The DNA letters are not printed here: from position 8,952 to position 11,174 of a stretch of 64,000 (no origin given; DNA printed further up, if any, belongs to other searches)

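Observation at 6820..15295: B12-riboswitch-controlled uptake locus with two paralogous lipoproteins inserted between btuB and btuFCD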

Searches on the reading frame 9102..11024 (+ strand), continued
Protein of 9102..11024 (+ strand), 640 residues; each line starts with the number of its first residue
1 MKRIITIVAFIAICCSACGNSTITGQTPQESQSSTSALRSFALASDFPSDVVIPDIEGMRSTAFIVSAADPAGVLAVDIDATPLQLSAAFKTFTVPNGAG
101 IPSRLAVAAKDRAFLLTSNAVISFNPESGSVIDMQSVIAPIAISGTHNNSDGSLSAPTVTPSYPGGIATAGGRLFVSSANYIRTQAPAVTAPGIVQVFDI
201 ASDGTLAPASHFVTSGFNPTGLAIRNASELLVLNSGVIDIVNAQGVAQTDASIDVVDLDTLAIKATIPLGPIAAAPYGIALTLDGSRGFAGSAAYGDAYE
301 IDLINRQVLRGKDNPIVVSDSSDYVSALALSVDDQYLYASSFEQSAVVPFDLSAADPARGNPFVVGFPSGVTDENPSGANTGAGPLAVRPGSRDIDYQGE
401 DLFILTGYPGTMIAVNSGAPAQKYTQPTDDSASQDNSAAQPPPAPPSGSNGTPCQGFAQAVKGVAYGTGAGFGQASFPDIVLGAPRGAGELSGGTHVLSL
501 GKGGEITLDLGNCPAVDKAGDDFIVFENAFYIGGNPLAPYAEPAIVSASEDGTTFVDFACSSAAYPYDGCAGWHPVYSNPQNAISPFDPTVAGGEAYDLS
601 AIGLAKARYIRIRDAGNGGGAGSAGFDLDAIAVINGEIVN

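Call 29: search_protein_families(library=pfam, alignment_id=A1, max_evalue=1)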
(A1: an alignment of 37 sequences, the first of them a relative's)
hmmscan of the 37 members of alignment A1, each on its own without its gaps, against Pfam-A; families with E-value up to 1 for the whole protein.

A. member 1, P0001 (640 aa): 2 families
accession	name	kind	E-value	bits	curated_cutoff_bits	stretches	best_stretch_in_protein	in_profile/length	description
PF05694.17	SBP56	-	0.11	11.7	34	1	320-356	301-337/453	56kDa selenium binding protein (SBP56)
PF10282.15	Lactonase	-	0.18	11.4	21.7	0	160-214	84-129/344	Lactonase, 7-bladed beta-propeller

B. families by the number of members that match (of 37 scanned): 16 families
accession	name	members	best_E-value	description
PF05694.17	SBP56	10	0.011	56kDa selenium binding protein (SBP56)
PF10282.15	Lactonase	3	0.034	Lactonase, 7-bladed beta-propeller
PF22359.2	Big-like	2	3.5e-08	Bacterial Ig-like domain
PF02368.24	Big_2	2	8.4e-05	Bacterial Ig-like domain (group 2)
PF01436.27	NHL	2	0.11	NHL repeat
PF08139.17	LPAM_1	2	0.23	Prokaryotic membrane lipoprotein lipid attachment site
PF02412.23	TSP_3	1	1.3e-12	Thrombospondin type 3 repeat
PF20055.5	DUF6454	1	0.0022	Family of unknown function (DUF6454)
PF15089.11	Redic1-like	1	0.0082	Regulator of DNA class I crossover intermediates 1-like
PF09049.15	SNN_transmemb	1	0.07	Stannin transmembrane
PF25168.1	Beta-prop_WDR36-Utp21_2nd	1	0.079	WDR36/Utp21 second beta-propeller domain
PF13442.11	Cytochrome_CBB3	1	0.15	Cytochrome C oxidase, cbb3-type, subunit III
PF00400.38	WD40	1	0.15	WD domain, G-beta repeat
PF14449.11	PT-TG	1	0.2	Pre-toxin TG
PF07063.19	HGLS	1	0.22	2-oxoadipate dioxygenase/decarboxylase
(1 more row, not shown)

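Call 30: search_solved_structures(query=A1, max_evalue=10, show_alignments=4)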
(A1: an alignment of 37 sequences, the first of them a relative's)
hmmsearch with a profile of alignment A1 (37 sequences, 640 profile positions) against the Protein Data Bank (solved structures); distinct sequences matched with E-value up to 10: 6.
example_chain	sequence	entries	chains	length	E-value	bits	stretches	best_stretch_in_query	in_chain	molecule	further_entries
9axv_Am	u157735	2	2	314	0.68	11.2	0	320-376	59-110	Small ribosomal subunit protein RACK1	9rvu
2yp6_A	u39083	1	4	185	0.95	10.7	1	1-56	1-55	THIOREDOXIN FAMILY PROTEIN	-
4ovj_A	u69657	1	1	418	1.1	10.6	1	413-469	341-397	Extracellular solute-binding protein family 1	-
7uhy_C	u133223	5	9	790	1.7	9.9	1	315-359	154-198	GATOR complex protein WDR24 | GATOR2 complex protein WDR24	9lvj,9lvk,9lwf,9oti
9dx1_F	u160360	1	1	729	2.4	9.4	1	315-359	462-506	GATOR2 complex protein WDR24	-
9nah_A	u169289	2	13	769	3.3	9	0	71-127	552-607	SIR2 family protein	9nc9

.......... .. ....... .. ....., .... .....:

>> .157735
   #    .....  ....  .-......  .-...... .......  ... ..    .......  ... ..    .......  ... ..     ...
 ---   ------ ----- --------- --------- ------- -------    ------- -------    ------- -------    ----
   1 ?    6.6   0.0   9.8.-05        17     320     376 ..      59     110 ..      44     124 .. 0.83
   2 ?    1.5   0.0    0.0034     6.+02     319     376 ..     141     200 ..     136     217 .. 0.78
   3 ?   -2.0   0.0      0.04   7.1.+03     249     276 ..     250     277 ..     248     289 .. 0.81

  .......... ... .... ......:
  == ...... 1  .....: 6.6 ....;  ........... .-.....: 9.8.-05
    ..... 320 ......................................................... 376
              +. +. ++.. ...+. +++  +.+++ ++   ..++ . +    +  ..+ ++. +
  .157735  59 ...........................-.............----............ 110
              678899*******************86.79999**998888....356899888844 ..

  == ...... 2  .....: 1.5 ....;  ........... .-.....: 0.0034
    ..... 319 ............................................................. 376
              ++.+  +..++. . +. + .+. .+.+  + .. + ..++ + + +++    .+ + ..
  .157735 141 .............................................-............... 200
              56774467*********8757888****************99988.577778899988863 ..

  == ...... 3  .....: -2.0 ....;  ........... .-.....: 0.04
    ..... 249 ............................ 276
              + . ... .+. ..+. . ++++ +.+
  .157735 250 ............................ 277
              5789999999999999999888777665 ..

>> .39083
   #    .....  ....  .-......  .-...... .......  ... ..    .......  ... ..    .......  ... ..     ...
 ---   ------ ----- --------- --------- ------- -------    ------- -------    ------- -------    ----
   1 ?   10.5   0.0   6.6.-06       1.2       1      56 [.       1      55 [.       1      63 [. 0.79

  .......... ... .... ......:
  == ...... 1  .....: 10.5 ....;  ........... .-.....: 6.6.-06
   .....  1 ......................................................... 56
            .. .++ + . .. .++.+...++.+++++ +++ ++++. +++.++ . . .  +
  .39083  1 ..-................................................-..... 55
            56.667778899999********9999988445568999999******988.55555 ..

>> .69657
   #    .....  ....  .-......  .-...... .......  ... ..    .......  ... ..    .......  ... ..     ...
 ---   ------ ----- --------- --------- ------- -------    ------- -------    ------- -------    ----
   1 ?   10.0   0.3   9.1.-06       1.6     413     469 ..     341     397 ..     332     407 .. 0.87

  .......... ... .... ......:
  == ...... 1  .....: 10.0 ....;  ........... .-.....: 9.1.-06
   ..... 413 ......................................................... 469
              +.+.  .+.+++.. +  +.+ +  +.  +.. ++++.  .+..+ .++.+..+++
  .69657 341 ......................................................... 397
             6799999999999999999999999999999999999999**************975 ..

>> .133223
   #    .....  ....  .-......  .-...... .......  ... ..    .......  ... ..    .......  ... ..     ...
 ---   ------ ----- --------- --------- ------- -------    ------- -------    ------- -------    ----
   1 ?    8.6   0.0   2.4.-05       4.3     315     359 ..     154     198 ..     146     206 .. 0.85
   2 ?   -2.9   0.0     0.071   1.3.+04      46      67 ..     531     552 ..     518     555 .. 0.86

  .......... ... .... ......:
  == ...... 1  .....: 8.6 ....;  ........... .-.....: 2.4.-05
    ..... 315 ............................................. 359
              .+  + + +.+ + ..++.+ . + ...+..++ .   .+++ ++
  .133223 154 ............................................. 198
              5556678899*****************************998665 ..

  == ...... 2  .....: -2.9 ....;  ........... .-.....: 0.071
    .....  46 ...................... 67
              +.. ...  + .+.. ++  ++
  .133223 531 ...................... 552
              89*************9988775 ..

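Call 51: list_cluster_members(proteins=[P0005, P0039, P0016, P0026, P0041, P0052, P0057, P0045, P0173, P0161])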
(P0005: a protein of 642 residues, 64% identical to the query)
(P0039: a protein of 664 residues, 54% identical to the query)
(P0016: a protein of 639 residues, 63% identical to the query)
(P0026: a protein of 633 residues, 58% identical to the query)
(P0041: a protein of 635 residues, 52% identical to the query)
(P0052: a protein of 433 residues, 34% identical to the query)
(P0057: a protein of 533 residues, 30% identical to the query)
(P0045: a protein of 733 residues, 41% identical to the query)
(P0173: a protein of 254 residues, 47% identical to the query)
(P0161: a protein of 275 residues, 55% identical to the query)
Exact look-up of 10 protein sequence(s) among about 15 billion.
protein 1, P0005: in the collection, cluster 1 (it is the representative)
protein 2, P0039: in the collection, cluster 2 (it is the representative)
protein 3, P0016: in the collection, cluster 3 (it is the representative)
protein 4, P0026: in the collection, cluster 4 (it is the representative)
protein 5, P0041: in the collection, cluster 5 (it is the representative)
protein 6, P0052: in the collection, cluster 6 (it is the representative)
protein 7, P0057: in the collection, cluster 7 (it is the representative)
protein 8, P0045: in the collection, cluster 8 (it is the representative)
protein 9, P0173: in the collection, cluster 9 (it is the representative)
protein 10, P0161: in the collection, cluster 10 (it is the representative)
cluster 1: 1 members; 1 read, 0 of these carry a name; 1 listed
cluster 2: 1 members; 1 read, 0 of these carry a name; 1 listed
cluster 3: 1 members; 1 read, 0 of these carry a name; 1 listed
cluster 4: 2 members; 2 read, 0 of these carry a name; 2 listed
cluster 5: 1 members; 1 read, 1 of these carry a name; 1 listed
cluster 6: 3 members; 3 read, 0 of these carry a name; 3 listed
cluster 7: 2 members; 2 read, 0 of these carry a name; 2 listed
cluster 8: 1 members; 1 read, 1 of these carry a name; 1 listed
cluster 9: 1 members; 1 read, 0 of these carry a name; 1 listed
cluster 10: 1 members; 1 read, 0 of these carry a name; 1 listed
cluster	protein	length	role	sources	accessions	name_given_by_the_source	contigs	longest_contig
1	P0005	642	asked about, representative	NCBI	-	-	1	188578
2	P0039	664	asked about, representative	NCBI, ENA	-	-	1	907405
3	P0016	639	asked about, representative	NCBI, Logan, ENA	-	-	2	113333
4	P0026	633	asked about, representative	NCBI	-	-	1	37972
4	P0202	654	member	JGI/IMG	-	-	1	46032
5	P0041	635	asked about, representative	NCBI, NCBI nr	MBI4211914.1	MAG: hypothetical protein HY540_04670 [Deltaproteobacteria bacterium] | hypothetical protein [Deltaproteobacteria bacterium]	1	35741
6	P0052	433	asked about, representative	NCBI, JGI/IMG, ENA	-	-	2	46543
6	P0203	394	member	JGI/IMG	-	-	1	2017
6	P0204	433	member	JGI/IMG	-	-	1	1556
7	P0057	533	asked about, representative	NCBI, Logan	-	-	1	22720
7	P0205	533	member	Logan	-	-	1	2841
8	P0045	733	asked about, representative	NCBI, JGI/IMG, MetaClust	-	\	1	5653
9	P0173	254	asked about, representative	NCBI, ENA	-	-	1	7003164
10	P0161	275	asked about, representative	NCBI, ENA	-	-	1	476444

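Call 75: search_protein_families(library=ncbifam, proteins=[L005:11380-12168:+], max_evalue=0.01)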
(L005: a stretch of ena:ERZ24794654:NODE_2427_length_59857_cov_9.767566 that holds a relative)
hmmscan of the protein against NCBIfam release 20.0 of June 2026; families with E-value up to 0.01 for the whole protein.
L005:11380-12168:+ (262 aa): 1 family
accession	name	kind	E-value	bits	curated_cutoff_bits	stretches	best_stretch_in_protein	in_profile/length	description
NF033170.0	lipo_LIC13355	subfamily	1.4e-11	44.1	120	1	100-196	80-180/273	LIC_13355 family lipoprotein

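Call 76: search_protein_families(library=pfam, proteins=[L005:11380-12168:+], max_evalue=1)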
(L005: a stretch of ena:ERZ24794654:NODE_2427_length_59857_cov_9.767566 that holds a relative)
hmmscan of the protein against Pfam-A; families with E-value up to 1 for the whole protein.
L005:11380-12168:+ (262 aa): 0 families

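Call 78: search_protein_representatives(alignment_id=A6)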
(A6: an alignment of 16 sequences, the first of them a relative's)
Query: 16 sequences, 507 profile positions. Proteins with E-value up to 0.001 (for the whole library): 2216; up to 1e-10: 374; up to 1e-30: 137. The best 150 are listed.
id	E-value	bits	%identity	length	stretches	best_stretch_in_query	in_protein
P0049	2.7e-176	603.3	-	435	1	1-449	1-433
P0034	8.3e-171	585.2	-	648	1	5-505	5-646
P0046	4.8e-168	576.1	-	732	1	12-506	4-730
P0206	1.0e-137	476.0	-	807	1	8-505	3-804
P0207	5.5e-136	470.3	-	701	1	13-505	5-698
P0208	2.7e-133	461.5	-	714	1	15-504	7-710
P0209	9.2e-123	426.7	-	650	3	86-450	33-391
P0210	3.1e-122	425.0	-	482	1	11-461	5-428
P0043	5.6e-120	417.5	-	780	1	11-506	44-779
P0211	2.9e-118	411.9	-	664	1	10-506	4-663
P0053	5.6e-117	407.6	-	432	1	1-449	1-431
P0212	1.4e-113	396.4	-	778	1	1-505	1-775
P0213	7.1e-112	390.8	-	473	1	10-449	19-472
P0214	4.0e-111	388.3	-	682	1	15-504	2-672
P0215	4.7e-106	371.6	-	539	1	7-450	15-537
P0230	1.1e-84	301.1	-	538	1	10-449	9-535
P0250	1.3e-72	261.3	-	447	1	15-449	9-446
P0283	5.2e-51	190.0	-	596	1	42-450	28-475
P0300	4.6e-43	163.8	-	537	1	7-450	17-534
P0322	1.0e-36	142.8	-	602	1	41-445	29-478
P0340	1.3e-29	119.4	-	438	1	119-424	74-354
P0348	1.6e-26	109.2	-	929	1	54-390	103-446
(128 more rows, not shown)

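Call 80: list_cluster_members(proteins=[P0206, P0210, P0215, P0230, P0250, P0283, P0300, P0322, P0340, P0348])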
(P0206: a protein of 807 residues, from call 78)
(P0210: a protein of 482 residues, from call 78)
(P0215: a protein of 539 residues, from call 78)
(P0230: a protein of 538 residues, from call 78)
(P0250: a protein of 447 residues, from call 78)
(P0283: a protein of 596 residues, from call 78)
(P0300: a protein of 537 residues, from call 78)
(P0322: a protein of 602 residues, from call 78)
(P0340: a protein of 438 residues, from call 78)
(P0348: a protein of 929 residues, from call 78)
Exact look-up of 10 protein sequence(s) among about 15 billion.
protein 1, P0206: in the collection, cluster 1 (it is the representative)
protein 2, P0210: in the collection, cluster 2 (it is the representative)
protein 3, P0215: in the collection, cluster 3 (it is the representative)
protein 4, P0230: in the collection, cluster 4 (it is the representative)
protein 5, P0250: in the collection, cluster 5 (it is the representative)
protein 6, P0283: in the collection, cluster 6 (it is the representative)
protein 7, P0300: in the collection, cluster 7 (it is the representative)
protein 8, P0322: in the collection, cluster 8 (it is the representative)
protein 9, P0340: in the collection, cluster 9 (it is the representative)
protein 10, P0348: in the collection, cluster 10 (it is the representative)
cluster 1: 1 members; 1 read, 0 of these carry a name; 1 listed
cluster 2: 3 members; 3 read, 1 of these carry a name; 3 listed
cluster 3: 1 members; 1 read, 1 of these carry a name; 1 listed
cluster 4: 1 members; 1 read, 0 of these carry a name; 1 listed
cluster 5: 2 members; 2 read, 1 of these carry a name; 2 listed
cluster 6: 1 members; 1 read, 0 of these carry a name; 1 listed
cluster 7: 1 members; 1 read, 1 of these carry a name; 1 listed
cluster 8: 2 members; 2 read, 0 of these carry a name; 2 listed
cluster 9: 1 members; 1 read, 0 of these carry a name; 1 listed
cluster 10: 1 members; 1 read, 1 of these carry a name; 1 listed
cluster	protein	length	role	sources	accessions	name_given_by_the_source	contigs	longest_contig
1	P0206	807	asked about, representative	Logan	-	-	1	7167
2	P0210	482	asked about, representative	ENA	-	-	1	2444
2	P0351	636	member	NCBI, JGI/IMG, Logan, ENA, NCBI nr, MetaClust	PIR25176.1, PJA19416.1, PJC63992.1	MAG: hypothetical protein COX62_06810 [Deltaproteobacteria bacterium ... | MAG: hypothetical protein COV43_06590 [Deltaproteobacteria bacterium ... | \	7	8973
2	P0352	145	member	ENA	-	-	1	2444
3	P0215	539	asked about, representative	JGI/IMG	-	hypothetical protein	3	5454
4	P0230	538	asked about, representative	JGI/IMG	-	-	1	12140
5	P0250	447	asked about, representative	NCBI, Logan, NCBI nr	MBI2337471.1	MAG: hypothetical protein HYU97_11995 [Deltaproteobacteria bacterium] | hypothetical protein [Deltaproteobacteria bacterium]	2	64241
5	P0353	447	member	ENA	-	-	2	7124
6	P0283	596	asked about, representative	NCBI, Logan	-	-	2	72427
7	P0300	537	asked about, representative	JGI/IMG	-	hypothetical protein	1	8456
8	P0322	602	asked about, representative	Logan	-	-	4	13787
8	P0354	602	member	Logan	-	-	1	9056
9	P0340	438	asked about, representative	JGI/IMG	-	-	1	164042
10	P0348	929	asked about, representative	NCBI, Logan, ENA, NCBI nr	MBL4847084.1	MAG: SUMF1/EgtB/PvdO family nonheme iron enzyme [Planctomycetes bacterium] | SUMF1/EgtB/PvdO family nonheme iron enzyme [Planctomycetota bacterium]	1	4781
